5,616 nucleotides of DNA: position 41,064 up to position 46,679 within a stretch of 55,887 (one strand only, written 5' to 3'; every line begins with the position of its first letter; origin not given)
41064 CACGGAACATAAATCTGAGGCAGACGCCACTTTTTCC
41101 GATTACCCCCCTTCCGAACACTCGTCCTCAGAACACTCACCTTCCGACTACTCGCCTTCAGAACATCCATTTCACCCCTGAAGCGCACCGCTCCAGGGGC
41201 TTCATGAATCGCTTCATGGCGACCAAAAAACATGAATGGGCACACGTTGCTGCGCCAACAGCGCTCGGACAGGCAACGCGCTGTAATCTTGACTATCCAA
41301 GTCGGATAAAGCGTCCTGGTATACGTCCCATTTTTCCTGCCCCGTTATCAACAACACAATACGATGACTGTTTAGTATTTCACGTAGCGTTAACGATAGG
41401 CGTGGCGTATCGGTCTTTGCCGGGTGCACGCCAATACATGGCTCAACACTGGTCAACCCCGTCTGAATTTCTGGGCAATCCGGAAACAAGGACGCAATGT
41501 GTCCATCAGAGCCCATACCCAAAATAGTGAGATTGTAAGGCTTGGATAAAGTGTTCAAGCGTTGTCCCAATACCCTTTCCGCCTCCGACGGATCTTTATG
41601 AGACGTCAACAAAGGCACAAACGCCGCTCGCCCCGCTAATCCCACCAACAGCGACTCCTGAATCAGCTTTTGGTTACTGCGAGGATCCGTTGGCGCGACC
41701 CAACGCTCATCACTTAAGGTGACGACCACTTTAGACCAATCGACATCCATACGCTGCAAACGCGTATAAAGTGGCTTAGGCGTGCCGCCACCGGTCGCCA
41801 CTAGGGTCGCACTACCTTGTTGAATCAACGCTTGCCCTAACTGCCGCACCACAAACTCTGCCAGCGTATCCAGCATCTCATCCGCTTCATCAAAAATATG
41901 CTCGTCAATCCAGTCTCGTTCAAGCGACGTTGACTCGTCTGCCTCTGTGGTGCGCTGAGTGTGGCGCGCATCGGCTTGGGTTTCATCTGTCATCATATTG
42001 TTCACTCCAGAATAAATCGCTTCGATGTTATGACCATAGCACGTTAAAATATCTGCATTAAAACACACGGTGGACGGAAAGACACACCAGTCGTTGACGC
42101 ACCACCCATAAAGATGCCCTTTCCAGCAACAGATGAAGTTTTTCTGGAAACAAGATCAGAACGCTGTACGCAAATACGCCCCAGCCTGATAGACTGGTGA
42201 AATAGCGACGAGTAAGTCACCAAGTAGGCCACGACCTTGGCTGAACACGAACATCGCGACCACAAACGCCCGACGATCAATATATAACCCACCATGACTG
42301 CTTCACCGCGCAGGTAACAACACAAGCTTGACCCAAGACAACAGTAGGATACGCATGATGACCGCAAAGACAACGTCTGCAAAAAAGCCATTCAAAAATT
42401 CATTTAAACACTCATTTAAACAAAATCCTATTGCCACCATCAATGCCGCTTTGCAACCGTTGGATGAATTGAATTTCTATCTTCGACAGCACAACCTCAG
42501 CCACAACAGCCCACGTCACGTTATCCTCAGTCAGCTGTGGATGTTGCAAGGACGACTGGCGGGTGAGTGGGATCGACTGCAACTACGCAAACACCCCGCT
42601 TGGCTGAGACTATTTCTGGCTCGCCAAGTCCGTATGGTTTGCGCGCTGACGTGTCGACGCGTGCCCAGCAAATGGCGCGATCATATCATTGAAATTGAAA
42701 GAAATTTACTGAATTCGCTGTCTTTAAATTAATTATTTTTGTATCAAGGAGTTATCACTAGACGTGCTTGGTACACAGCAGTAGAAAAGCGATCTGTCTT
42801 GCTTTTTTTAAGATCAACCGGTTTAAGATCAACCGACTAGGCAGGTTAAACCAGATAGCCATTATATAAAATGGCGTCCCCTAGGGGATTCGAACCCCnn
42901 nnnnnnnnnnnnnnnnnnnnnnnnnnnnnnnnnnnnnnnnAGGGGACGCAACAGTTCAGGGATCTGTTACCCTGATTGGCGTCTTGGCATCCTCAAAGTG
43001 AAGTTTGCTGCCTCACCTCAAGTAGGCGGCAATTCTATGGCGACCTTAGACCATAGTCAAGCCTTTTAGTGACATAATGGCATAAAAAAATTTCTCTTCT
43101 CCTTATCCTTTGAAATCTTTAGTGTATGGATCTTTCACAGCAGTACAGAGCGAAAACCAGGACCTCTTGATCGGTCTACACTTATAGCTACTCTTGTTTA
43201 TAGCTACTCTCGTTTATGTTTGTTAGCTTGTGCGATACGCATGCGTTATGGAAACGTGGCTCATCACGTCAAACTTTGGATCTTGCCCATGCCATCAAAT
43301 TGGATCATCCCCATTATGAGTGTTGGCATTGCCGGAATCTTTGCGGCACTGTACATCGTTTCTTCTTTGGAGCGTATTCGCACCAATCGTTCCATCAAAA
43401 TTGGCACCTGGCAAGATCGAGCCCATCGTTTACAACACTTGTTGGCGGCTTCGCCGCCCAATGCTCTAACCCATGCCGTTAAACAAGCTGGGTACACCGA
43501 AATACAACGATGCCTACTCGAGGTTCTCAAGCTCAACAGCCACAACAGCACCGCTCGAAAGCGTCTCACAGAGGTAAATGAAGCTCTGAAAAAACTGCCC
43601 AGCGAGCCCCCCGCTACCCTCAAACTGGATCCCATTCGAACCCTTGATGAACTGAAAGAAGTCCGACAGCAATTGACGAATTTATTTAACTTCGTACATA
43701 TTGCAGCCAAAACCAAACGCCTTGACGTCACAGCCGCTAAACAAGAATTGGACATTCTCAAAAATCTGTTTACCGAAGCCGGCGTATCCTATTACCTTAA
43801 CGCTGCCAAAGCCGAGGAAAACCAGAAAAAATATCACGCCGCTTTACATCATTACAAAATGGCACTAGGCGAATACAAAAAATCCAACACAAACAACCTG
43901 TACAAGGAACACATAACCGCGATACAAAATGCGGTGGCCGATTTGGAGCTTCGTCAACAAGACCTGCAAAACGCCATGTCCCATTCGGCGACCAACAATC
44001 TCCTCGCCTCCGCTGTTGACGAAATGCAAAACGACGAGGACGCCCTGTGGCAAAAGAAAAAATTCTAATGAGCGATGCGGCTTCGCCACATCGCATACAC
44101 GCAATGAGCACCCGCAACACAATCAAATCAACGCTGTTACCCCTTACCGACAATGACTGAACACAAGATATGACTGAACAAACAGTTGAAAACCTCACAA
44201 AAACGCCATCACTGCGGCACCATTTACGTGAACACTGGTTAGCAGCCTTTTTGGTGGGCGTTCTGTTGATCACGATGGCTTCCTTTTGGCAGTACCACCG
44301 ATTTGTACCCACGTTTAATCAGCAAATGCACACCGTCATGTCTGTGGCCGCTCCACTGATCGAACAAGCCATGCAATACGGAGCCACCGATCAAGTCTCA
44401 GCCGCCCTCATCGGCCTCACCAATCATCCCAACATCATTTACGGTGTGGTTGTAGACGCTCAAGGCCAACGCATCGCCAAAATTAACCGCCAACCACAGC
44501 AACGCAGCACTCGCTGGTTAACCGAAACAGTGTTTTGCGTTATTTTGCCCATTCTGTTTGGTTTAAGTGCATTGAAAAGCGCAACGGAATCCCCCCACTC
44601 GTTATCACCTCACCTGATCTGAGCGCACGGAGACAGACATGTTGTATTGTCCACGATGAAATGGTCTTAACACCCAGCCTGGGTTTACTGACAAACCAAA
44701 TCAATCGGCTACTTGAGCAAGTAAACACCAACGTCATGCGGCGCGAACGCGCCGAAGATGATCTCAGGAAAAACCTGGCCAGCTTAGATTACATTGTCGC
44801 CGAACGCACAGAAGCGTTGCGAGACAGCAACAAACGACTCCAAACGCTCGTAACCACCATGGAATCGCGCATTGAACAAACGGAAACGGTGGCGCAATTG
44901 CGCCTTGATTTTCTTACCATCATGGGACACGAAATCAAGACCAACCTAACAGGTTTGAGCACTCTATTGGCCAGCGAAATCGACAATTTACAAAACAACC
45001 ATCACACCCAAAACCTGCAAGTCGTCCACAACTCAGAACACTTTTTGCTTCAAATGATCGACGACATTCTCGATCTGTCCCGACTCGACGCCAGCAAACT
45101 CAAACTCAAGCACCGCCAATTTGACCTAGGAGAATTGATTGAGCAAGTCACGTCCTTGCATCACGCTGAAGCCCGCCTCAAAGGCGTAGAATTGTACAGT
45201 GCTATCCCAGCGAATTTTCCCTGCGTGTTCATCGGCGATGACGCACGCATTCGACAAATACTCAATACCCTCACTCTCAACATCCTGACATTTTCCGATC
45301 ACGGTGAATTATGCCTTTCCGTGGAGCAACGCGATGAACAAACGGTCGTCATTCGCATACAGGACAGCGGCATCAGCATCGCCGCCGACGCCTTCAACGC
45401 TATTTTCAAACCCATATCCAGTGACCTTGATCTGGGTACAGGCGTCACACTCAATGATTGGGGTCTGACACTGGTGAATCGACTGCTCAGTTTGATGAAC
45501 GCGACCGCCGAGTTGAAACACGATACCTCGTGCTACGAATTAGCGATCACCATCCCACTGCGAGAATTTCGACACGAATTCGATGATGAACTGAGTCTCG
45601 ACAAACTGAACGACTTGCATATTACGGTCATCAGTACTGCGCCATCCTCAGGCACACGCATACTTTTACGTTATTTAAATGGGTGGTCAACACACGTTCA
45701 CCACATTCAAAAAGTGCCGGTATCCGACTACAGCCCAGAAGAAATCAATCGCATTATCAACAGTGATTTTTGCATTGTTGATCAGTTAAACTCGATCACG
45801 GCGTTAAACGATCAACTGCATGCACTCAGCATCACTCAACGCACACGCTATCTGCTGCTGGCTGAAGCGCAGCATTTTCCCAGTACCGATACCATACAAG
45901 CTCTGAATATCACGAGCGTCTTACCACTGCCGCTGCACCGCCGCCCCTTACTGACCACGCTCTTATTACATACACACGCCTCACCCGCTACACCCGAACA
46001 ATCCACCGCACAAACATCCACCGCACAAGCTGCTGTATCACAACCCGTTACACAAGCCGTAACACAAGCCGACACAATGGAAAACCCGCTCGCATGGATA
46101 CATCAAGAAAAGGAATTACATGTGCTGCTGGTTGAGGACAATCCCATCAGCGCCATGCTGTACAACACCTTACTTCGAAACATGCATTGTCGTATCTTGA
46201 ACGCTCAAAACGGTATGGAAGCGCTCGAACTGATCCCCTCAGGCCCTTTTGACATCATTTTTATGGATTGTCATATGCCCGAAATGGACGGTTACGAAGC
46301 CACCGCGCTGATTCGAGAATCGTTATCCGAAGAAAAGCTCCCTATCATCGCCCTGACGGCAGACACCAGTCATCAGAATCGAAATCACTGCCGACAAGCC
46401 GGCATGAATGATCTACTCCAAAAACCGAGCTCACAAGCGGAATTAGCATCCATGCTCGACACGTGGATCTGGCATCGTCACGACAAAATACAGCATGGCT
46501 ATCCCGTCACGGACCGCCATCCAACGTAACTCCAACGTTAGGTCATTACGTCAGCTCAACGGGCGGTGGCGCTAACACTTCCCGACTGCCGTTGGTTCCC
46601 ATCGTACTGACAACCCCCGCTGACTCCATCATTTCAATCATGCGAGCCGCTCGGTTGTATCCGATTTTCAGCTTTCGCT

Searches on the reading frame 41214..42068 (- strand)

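Call 61: search_protein_families(library=pfam, proteins=[window:41214-42068:-], max_evalue=0.001)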
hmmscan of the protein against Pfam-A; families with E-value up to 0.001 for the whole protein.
window:41214-42068:- (284 aa): 1 family
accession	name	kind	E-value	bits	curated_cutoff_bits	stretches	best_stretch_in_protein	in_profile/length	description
PF01182.26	Glucosamine_iso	-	1.3e-48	166.3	27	1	61-273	2-219/225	Glucosamine-6-phosphate isomerases/6-phosphogluconolactonase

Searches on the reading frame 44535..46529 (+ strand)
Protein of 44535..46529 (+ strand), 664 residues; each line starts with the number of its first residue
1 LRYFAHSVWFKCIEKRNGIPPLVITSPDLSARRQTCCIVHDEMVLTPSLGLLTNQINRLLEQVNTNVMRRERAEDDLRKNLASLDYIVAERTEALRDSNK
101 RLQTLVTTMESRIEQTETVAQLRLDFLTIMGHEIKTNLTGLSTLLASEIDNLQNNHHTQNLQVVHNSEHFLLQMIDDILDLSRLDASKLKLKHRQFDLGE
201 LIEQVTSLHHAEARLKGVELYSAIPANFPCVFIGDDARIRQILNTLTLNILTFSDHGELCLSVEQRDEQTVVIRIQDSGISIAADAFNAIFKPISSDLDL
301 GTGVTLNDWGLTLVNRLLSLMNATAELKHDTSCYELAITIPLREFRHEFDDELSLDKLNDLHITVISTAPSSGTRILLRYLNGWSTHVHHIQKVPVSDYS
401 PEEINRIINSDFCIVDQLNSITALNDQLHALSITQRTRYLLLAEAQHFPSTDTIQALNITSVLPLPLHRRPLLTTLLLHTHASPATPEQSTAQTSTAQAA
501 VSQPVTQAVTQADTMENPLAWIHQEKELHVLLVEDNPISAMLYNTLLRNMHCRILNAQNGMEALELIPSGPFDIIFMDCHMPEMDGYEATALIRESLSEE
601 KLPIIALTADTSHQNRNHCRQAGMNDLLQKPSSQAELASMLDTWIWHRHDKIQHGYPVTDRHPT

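Call 14: search_protein_families(library=pfam, proteins=[window:44535-46529:+], max_evalue=0.001)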
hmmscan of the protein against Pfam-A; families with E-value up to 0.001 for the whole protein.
window:44535-46529:+ (664 aa): 3 families
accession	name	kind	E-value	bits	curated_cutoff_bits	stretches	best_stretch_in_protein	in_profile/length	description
PF00072.30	Response_reg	-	4.9e-27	94.7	30.2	1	530-641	1-110/111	Response regulator receiver domain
PF02518.31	HATPase_c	-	2.6e-09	37.9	26.4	1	234-329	1-95/111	Histidine kinase-, DNA gyrase B-, and HSP90-like ATPase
PF00512.31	HisKA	-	1.7e-07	31.6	26.9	1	123-186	2-65/66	His Kinase A (phospho-acceptor) domain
